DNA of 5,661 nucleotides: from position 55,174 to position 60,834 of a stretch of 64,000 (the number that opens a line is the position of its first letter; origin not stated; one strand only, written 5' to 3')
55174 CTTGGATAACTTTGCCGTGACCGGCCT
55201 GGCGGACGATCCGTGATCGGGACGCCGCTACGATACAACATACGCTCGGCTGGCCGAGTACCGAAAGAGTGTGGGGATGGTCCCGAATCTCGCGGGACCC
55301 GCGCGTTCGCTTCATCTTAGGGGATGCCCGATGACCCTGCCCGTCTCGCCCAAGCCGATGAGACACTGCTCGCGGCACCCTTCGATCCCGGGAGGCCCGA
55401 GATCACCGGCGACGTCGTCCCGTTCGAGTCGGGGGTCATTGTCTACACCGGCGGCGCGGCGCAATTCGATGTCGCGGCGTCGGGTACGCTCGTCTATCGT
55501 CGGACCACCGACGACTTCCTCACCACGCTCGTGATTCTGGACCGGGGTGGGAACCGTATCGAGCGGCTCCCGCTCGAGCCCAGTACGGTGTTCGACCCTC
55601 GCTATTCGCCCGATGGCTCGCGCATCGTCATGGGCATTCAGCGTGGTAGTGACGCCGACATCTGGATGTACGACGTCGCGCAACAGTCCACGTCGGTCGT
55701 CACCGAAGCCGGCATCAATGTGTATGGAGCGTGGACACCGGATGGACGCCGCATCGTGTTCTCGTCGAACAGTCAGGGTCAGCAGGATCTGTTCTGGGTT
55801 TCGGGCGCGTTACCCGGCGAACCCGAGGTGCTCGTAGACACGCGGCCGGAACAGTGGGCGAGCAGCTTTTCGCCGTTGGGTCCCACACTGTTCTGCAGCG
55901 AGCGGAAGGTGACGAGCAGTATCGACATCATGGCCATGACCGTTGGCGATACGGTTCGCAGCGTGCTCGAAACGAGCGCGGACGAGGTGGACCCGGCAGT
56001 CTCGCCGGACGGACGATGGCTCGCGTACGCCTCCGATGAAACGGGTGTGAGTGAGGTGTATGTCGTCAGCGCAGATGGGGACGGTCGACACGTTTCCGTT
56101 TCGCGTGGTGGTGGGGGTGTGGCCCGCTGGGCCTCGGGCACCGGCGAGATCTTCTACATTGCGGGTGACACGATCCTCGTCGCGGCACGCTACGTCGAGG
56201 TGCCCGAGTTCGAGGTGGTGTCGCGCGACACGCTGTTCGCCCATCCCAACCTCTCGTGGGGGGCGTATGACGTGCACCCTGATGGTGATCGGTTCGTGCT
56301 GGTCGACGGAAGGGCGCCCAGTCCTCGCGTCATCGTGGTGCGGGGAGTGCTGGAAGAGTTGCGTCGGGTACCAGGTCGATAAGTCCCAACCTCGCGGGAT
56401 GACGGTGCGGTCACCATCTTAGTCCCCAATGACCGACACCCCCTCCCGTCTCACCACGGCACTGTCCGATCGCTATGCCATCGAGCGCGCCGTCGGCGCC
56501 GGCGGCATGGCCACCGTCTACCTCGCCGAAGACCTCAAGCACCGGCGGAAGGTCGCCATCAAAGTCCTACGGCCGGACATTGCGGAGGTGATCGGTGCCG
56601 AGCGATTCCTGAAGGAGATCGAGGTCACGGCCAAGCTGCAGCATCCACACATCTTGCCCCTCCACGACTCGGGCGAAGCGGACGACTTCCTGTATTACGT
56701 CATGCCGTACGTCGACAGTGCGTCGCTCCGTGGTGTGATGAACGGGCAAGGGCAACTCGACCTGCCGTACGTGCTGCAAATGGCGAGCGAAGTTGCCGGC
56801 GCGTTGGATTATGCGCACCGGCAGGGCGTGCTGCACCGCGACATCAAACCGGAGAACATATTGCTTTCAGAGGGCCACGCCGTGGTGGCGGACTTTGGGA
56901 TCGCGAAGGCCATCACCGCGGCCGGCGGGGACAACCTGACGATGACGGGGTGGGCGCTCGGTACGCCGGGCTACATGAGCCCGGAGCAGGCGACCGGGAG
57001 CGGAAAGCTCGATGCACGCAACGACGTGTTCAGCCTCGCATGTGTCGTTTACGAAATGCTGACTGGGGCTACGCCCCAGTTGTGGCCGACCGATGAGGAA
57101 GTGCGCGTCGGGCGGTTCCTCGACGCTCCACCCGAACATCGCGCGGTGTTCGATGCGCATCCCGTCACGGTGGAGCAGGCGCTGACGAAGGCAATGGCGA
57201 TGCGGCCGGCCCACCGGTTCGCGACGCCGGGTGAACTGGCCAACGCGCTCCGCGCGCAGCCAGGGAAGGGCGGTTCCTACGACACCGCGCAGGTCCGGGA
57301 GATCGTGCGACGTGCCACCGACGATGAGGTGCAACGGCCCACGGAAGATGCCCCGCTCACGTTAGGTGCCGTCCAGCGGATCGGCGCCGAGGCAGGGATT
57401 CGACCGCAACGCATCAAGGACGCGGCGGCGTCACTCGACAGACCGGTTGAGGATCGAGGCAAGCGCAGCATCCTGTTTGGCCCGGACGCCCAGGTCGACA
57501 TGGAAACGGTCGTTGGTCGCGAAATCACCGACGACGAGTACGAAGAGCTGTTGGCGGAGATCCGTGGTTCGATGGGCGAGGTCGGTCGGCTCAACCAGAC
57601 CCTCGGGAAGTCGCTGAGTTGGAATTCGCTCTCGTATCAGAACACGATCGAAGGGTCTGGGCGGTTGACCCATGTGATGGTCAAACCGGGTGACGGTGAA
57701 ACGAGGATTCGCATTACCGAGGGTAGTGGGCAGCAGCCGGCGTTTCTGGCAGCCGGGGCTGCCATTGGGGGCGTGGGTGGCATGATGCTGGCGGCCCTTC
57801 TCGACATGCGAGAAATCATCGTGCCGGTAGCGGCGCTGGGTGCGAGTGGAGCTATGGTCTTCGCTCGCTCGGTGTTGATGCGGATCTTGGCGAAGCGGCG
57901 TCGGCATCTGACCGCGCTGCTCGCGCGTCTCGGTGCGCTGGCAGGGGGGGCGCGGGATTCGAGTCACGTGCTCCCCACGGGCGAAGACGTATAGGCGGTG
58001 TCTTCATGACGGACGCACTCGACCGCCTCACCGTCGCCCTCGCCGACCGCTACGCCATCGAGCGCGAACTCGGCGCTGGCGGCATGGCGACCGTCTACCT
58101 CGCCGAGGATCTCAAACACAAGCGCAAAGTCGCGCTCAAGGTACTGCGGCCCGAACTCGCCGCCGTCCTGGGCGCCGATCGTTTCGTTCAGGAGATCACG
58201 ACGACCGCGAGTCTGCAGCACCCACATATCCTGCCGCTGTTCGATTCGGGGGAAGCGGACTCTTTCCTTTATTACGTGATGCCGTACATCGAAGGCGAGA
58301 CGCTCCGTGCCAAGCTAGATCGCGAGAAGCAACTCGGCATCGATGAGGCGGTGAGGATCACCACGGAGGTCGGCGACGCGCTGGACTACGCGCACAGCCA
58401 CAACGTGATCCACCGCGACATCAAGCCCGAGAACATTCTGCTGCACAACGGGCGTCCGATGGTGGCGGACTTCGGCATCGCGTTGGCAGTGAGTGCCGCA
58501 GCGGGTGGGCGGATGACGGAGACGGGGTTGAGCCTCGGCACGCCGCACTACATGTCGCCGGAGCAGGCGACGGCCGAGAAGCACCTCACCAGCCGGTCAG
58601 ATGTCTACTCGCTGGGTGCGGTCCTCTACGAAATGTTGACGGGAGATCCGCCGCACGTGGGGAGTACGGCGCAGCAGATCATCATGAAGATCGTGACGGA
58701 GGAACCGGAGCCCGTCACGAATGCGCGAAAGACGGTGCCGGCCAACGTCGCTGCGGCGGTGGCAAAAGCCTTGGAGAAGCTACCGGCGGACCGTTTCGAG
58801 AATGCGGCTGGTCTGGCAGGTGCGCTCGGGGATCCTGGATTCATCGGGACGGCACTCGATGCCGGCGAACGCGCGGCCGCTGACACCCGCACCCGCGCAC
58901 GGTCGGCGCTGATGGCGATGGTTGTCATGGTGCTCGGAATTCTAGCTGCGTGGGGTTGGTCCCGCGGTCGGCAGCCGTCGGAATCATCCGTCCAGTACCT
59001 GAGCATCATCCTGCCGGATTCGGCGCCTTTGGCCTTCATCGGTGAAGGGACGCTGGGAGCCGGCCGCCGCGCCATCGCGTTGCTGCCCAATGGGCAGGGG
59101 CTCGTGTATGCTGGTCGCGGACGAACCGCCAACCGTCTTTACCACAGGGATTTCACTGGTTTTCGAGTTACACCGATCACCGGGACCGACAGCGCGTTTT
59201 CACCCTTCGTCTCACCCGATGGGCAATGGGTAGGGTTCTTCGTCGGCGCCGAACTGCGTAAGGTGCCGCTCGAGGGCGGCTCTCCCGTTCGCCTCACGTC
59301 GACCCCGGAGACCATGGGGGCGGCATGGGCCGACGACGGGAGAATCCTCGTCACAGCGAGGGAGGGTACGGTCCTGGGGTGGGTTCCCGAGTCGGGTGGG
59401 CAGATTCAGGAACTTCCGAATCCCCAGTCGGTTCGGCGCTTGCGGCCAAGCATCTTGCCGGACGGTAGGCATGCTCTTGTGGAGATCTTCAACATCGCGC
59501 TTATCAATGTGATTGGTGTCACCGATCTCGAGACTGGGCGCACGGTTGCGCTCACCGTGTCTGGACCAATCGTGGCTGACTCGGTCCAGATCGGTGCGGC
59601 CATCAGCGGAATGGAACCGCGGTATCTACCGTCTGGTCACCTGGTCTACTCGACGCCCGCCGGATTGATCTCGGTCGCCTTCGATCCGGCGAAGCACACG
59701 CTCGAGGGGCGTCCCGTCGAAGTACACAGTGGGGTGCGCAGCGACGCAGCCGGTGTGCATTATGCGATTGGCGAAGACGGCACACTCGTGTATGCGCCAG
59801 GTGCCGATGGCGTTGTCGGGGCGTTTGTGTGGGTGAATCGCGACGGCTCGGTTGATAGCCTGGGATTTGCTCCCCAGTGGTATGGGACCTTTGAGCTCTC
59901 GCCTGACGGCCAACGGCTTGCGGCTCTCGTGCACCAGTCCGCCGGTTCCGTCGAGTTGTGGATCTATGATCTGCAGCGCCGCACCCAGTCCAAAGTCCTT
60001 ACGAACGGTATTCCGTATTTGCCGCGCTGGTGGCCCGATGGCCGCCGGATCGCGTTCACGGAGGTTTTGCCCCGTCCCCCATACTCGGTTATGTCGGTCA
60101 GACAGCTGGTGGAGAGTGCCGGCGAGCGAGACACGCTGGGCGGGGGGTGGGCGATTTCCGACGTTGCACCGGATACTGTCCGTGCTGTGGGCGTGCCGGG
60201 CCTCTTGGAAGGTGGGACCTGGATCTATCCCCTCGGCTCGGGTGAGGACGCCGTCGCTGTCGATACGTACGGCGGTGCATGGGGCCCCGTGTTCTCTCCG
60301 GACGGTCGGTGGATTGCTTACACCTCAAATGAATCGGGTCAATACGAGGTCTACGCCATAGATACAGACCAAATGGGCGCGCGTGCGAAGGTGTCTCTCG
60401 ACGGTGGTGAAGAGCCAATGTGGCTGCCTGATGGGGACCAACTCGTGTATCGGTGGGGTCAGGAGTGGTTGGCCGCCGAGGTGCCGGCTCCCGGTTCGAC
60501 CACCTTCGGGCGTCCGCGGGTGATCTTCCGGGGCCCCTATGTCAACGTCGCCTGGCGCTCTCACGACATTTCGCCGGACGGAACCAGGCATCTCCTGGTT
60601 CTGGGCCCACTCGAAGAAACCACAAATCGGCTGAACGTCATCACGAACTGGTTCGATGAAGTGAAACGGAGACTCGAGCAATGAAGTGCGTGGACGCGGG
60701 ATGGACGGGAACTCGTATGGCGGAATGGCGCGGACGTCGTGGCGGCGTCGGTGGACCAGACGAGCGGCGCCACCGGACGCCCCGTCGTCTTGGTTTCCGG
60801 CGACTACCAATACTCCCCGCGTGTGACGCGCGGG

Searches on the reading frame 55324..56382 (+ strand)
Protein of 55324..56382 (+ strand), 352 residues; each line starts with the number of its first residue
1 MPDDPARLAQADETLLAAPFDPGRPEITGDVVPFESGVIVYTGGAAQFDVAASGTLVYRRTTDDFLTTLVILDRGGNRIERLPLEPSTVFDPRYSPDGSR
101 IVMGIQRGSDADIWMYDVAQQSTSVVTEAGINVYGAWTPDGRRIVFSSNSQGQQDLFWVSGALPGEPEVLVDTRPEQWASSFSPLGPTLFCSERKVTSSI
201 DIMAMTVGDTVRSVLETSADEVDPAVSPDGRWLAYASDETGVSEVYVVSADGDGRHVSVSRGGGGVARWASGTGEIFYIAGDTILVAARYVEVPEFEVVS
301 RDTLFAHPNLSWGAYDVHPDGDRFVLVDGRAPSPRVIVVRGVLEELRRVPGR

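Call 73: search_protein_families(library=pfam, proteins=[window:55324-56382:+], max_evalue=0.00001)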
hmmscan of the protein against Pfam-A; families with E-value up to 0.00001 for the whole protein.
window:55324-56382:+ (352 aa): 3 families
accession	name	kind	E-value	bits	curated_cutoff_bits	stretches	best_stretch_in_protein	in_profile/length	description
PF07676.18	PD40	-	1.2e-22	79.7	20.9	2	212-247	2-38/38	WD40-like Beta Propeller Repeat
PF25174.1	Beta-prop_THOC3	-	4e-06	26.5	305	0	108-242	66-195/272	THOC3 beta-propeller domain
PF00930.27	DPPIV_N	-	4.2e-06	26.2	22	0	65-132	21-84/354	Dipeptidyl peptidase IV (DPP IV) N-terminal region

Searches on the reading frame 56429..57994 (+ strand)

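Call 73: search_protein_families(library=pfam, proteins=[window:56429-57994:+], max_evalue=0.00001)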
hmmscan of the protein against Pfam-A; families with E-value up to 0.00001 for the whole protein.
window:56429-57994:+ (521 aa): 3 families
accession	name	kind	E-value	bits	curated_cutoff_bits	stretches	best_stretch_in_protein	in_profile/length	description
PF00069.31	Pkinase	-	4.1e-44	151.4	31.7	1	16-217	1-197/263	Protein kinase domain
PF07714.23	PK_Tyr_Ser-Thr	-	8.8e-30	104.3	23.1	1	18-263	3-248/258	Protein tyrosine and serine/threonine kinase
PF03109.22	ABC1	-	8.5e-07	28.8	22.9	0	19-56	35-71/244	ABC1 atypical kinase-like domain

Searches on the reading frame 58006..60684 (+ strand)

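Call 73: search_protein_families(library=pfam, proteins=[window:58006-60684:+], max_evalue=0.00001)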
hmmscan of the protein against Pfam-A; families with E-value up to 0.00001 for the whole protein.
window:58006-60684:+ (892 aa): 3 families
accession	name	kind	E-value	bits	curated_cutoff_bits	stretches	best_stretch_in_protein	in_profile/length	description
PF00069.31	Pkinase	-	1.5e-48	165.9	31.7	1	16-264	1-252/263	Protein kinase domain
PF07714.23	PK_Tyr_Ser-Thr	-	1.6e-33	116.6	23.1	1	18-264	3-249/258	Protein tyrosine and serine/threonine kinase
PF07676.18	PD40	-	3.7e-20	71.8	20.9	1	760-783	13-37/38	WD40-like Beta Propeller Repeat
